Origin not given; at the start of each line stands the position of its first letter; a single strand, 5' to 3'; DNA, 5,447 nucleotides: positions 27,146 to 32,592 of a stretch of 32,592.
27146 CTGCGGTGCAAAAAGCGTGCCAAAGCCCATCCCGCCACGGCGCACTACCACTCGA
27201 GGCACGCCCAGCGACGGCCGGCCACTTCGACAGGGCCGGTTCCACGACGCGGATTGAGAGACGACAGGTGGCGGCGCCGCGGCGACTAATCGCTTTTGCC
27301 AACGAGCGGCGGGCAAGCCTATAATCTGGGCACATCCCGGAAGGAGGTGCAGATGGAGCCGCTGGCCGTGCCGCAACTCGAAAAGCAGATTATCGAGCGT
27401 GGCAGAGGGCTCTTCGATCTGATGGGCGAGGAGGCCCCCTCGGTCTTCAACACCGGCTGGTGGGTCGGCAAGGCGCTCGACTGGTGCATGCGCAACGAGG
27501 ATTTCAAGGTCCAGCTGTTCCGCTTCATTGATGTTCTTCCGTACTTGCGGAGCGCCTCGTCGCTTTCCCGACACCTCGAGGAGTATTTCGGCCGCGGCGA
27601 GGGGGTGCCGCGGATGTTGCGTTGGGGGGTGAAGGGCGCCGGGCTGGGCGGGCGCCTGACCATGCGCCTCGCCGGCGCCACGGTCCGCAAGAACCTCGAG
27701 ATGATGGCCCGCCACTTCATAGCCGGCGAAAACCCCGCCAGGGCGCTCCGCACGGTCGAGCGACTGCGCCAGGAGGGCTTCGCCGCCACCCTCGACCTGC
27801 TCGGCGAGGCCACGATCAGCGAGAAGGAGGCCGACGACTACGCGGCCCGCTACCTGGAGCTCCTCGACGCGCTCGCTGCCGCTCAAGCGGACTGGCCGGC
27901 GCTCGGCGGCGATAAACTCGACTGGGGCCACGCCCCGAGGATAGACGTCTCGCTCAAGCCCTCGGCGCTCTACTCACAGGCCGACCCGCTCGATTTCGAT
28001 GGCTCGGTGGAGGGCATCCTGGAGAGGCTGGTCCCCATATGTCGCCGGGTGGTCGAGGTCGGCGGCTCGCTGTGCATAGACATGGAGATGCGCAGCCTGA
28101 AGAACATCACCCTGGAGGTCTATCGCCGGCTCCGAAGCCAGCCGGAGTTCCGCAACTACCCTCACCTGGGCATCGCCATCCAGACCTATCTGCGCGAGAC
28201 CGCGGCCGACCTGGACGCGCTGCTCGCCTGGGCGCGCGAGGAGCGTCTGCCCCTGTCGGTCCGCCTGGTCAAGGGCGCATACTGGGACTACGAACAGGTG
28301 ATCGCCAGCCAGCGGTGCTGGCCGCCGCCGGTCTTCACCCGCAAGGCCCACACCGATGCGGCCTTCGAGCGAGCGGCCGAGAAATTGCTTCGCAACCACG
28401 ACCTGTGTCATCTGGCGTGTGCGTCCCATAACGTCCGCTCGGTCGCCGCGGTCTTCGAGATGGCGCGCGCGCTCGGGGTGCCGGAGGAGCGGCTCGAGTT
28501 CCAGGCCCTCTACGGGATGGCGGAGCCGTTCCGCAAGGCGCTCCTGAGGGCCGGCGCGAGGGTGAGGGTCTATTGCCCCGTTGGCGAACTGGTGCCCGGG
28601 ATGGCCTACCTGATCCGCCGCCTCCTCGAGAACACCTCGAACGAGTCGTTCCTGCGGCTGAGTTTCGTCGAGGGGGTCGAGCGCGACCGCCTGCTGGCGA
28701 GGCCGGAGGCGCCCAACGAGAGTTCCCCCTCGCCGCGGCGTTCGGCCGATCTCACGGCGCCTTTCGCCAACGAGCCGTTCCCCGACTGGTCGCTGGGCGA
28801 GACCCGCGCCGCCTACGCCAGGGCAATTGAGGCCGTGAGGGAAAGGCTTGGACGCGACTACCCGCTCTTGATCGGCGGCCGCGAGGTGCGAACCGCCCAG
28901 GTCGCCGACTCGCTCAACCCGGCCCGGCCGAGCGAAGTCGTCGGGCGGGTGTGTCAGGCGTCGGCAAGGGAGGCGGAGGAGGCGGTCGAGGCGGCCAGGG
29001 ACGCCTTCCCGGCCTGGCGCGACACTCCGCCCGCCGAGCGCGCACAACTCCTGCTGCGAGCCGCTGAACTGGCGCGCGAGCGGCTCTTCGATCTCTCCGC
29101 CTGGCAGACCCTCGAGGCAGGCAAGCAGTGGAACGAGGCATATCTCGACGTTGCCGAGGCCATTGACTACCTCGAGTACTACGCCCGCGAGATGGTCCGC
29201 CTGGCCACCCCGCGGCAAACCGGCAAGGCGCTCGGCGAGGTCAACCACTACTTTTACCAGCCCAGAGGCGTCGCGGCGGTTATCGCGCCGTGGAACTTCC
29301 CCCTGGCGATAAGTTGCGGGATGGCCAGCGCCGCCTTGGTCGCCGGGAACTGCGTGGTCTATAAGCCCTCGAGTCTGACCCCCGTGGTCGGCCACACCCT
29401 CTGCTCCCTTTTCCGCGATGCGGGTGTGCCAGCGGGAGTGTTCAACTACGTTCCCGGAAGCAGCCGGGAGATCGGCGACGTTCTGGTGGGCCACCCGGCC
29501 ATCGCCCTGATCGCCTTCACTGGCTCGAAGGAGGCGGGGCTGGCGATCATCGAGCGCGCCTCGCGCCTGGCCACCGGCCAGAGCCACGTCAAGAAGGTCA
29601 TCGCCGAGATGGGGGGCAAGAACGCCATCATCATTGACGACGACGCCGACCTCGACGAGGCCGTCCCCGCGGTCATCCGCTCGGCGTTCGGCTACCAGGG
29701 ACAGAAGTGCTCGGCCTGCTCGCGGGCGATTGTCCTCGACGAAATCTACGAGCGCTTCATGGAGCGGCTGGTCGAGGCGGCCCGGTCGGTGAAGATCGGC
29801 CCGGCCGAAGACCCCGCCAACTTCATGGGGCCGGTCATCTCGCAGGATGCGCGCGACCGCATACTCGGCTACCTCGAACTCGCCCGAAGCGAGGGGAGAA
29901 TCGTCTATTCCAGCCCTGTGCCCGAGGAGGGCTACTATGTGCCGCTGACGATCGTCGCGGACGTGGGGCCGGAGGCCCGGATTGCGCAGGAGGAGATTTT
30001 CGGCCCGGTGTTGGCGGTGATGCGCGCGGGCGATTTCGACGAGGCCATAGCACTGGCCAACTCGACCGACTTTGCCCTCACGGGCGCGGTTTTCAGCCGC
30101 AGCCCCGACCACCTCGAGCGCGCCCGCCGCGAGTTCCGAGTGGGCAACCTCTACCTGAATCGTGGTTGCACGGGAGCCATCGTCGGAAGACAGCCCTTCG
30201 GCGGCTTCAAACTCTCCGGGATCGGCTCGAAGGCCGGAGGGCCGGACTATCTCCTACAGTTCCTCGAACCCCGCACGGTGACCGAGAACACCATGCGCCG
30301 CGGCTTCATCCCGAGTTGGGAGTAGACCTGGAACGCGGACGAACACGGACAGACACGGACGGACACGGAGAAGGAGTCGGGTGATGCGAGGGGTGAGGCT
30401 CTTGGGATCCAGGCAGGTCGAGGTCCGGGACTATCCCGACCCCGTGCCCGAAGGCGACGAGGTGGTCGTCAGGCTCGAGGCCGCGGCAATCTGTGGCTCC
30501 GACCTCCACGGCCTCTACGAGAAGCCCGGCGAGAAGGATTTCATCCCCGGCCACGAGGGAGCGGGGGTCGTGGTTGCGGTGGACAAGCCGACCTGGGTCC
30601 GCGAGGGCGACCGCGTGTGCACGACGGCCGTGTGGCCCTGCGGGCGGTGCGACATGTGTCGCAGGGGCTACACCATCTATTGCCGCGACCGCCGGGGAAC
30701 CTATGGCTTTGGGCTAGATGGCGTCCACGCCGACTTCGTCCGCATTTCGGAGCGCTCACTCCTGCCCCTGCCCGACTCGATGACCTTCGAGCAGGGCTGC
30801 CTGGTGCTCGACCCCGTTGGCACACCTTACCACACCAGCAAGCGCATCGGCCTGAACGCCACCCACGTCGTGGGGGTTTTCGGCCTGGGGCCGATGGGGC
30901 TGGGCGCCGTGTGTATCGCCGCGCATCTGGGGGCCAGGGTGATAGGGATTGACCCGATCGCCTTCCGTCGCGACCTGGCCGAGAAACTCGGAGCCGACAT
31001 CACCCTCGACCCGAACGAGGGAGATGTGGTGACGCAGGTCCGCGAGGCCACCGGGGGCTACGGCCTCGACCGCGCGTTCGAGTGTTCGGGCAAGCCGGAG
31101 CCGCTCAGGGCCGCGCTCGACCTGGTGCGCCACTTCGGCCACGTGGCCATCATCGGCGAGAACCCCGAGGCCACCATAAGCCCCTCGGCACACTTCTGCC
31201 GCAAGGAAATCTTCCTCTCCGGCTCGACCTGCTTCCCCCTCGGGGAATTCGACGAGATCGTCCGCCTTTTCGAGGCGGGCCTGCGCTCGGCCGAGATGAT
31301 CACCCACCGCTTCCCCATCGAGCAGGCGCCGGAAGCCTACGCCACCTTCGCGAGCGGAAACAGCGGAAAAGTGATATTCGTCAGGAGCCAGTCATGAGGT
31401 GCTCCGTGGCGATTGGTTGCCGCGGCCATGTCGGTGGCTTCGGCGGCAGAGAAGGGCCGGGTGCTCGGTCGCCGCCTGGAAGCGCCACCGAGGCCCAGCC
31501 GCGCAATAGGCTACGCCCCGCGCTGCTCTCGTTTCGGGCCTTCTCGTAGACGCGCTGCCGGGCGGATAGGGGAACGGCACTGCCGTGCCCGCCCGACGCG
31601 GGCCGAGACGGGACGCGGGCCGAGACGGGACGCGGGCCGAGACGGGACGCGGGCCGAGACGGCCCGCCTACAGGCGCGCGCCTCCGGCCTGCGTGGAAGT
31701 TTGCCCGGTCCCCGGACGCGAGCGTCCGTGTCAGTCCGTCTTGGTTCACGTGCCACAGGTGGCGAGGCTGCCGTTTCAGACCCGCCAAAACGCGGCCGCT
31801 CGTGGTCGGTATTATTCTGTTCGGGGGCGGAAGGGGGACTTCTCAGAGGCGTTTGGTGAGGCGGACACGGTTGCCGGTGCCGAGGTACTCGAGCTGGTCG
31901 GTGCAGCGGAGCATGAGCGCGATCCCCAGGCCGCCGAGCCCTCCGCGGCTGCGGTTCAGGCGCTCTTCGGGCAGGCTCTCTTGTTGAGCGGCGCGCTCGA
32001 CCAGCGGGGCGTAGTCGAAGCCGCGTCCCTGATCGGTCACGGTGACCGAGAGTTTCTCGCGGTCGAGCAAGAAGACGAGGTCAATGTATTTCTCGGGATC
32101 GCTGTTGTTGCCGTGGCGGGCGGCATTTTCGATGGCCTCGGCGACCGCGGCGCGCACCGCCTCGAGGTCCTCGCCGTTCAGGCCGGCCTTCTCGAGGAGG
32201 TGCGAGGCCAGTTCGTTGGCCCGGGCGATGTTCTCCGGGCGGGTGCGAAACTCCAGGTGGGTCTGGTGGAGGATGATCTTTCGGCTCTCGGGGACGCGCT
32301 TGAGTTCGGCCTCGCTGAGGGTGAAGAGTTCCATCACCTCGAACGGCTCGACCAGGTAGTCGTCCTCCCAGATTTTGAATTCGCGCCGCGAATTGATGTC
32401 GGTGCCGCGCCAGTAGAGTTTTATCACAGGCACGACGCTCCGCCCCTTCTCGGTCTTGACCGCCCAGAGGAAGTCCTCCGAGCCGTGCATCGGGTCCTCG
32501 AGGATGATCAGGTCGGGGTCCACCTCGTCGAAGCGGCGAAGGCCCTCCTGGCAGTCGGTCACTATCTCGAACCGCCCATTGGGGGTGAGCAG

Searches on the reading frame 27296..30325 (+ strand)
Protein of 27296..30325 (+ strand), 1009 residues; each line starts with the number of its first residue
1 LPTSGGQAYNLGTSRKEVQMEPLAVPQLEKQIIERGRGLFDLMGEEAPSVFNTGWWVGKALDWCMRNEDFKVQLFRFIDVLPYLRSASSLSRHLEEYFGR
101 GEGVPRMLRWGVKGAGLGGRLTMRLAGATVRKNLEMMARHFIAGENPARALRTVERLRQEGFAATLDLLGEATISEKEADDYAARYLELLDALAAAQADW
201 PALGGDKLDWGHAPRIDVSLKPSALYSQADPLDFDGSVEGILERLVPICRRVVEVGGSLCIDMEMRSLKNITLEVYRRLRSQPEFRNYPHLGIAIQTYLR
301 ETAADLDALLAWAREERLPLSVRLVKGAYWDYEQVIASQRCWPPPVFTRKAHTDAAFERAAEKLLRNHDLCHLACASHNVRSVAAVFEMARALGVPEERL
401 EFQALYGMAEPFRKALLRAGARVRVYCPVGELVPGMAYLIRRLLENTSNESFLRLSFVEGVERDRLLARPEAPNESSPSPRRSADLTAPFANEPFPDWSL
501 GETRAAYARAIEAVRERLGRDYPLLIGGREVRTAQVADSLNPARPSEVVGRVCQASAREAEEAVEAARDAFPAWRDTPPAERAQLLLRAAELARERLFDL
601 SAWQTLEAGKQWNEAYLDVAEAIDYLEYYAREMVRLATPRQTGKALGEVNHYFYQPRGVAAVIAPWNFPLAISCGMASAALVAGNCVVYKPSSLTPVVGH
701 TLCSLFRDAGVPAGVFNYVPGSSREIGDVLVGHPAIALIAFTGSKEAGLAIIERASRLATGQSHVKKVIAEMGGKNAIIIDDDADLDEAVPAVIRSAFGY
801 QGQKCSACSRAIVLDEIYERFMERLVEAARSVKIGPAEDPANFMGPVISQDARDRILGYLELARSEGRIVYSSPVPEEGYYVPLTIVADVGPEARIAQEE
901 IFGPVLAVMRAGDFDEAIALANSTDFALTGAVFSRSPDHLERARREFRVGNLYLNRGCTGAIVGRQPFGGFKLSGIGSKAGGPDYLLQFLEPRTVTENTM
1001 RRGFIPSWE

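Call 8: search_protein_families(library=pfam, proteins=[window:27296-30325:+], max_evalue=0.001)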
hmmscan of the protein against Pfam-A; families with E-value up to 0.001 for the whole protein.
window:27296-30325:+ (1009 aa): 3 families
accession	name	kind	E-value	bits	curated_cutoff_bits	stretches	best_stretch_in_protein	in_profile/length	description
PF00171.27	Aldedh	-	7.7e-151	503.2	23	1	536-995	8-461/461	Aldehyde dehydrogenase family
PF01619.24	Pro_dh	-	2e-93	313.4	27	1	150-454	1-277/278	Proline dehydrogenase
PF18083.6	PutA_N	-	2.3e-33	115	25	1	29-141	1-113/113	Proline utilization A N-terminal domain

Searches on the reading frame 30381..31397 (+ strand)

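Call 8: search_protein_families(library=pfam, proteins=[window:30381-31397:+], max_evalue=0.001)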
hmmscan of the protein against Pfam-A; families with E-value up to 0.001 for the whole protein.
window:30381-31397:+ (338 aa): 3 families
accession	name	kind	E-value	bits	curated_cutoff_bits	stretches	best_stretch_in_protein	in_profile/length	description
PF00107.32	ADH_zinc_N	-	1.7e-26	93.1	31.8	1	171-298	1-128/129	Zinc-binding dehydrogenase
PF08240.17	ADH_N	-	3.2e-22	79.2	23.5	1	26-132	3-104/104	Alcohol dehydrogenase GroES-like domain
PF13602.12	ADH_zinc_N_2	-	1.1e-08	36.6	27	1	203-331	1-132/134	Zinc-binding dehydrogenase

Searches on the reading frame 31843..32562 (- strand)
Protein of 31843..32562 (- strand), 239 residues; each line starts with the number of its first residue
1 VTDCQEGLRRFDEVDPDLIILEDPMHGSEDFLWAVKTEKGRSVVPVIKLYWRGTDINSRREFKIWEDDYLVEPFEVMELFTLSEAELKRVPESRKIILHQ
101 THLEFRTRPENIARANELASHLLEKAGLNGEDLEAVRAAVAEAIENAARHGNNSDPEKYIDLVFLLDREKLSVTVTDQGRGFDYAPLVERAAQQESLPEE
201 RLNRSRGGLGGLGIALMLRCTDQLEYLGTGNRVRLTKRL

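Call 9: search_protein_families(library=pfam, proteins=[window:31843-32562:-], max_evalue=0.001)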
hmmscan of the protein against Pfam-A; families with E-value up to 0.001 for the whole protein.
window:31843-32562:- (239 aa): 2 families
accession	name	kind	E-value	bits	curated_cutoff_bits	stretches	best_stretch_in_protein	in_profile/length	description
PF13581.12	HATPase_c_2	-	1.2e-24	87.1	27.4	1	105-237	1-127/127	Histidine kinase-like ATPase domain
PF02518.31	HATPase_c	-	3.2e-07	31.2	26.4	1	132-225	2-88/111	Histidine kinase-, DNA gyrase B-, and HSP90-like ATPase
